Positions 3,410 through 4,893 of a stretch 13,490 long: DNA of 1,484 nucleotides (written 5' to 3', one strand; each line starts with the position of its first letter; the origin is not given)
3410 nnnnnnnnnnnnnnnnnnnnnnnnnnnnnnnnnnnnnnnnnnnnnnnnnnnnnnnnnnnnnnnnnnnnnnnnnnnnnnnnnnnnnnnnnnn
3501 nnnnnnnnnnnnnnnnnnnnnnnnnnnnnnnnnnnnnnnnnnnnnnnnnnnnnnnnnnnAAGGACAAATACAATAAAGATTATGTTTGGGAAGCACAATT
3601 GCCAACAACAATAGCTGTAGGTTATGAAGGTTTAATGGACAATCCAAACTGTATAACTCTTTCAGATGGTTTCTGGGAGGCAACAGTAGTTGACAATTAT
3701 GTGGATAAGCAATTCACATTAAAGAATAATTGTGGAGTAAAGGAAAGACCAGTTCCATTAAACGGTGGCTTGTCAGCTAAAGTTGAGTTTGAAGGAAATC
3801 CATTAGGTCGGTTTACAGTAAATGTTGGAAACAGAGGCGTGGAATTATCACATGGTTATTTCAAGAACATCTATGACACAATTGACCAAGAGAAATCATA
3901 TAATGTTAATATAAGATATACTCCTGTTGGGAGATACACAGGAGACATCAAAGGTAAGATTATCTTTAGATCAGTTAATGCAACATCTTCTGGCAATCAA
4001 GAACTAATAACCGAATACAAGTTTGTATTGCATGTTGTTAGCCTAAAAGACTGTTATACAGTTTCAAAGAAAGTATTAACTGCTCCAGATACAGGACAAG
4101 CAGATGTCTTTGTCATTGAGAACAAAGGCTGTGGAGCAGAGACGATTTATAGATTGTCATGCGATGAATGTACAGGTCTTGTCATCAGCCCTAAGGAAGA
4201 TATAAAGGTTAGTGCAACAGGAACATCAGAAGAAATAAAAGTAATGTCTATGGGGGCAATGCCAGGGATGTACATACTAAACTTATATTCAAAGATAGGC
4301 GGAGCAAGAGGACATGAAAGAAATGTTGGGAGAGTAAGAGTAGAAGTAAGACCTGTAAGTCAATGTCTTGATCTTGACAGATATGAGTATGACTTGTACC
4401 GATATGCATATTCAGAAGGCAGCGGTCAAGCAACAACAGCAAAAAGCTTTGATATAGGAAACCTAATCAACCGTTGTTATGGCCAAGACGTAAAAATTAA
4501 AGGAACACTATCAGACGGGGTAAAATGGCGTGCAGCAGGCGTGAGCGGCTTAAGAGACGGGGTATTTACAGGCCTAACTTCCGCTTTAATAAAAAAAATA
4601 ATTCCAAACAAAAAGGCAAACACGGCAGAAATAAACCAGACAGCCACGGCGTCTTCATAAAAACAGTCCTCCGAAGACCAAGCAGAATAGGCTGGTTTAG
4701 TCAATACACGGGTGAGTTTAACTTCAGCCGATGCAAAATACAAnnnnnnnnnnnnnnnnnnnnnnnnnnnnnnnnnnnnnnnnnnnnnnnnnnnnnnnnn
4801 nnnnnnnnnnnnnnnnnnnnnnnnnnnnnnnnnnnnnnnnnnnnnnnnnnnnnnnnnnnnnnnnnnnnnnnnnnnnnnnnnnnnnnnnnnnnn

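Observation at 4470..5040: Compositionally distinct, Gly/Ala-rich junction between gene 1 and gene 2, including a glycine-zipper-like hydrophobic segment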

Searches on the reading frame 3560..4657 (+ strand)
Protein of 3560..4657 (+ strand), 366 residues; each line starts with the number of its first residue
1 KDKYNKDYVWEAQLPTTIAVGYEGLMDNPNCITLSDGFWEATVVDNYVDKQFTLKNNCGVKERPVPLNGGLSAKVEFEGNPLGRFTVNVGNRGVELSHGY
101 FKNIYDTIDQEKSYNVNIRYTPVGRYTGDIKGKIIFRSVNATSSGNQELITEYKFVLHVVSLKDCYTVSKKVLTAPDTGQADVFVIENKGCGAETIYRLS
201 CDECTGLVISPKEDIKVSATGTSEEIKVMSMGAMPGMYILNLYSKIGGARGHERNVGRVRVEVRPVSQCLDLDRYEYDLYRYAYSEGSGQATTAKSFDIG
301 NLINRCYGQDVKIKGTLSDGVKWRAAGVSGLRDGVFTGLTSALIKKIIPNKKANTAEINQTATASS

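Call 25: find_homologous_proteins(query=window:3560-4657:+, max_evalue=0.001)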
Query window:3560-4657:+ (366 aa): 3 proteins with E <= 0.001 among 2653 candidates.
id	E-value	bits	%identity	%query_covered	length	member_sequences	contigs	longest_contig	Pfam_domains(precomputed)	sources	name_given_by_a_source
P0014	8.9e-55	204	72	34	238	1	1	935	-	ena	-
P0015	1.3e-43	168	53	40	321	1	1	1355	-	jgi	jgi:hypothetical protein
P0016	1.0e-38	152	63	30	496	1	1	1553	PF13287.13,PF13290.14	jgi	-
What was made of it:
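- Tried and rejected: Search with the gene 1 C-terminal part: returned only three fragments (call 25).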

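Call 56: find_related_loci(query=window:3560-4618:+, collection=metagenome_contigs, flank=3000)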
Query window:3560-4618:+ (353 aa) in metagenome_contigs; peptide patterns used: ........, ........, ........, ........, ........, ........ (x = any residue, [..] = any of these).
204 stretches matched a pattern; 6 encode a relative of the query (tblastn E <= 1e-3); 6 distinct loci.
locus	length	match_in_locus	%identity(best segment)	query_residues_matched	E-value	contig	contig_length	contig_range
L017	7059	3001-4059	75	1-353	0e+0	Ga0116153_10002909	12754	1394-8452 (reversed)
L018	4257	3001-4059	75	1-353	0e+0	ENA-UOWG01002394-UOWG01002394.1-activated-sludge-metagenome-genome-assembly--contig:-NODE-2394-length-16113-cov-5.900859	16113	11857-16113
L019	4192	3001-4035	70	1-345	5e-180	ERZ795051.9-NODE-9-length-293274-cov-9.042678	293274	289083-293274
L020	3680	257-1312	70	1-352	0e+0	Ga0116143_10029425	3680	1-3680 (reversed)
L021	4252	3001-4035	70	1-345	3e-178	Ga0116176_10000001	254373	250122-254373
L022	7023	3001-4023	76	1-341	0e+0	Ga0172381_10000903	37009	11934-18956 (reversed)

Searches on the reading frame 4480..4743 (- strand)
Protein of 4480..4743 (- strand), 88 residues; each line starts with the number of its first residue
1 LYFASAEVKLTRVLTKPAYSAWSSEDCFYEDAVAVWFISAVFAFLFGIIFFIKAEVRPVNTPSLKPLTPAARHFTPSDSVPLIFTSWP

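Call 9: search_protein_families(library=pfam, proteins=[window:4480-4743:-], max_evalue=0.1)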
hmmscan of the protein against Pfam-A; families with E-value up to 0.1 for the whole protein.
window:4480-4743:- (88 aa): 0 families

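Call 35: search_protein_representatives(protein=window:4480-4743:-)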
Query: 88 residues. Proteins with E-value up to 0.001 (for the whole library): 0; up to 1e-10: 0; up to 1e-30: 0. The best 0 are listed.
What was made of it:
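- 4477..4743 (-): Antisense 88-aa ORF with a TM-like stretch, judged spurious. 0 hits among 1.84 billion representative proteins (call 35).
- On Protein-coding gene on the minus strand (4477-4743): 0 hits in 1.84 billion representatives (call 35).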

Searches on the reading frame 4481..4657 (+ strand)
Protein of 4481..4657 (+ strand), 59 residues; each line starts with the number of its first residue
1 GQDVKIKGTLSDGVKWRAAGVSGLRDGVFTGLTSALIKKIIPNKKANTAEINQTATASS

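Call 59: search_protein_families(library=pfam, proteins=[window:4481-4657:+], max_evalue=10)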
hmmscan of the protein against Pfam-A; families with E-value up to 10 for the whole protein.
seq(59 aa): 0 families
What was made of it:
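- Tried and rejected: Pfam on junction peptides: nothing relevant (call 59).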
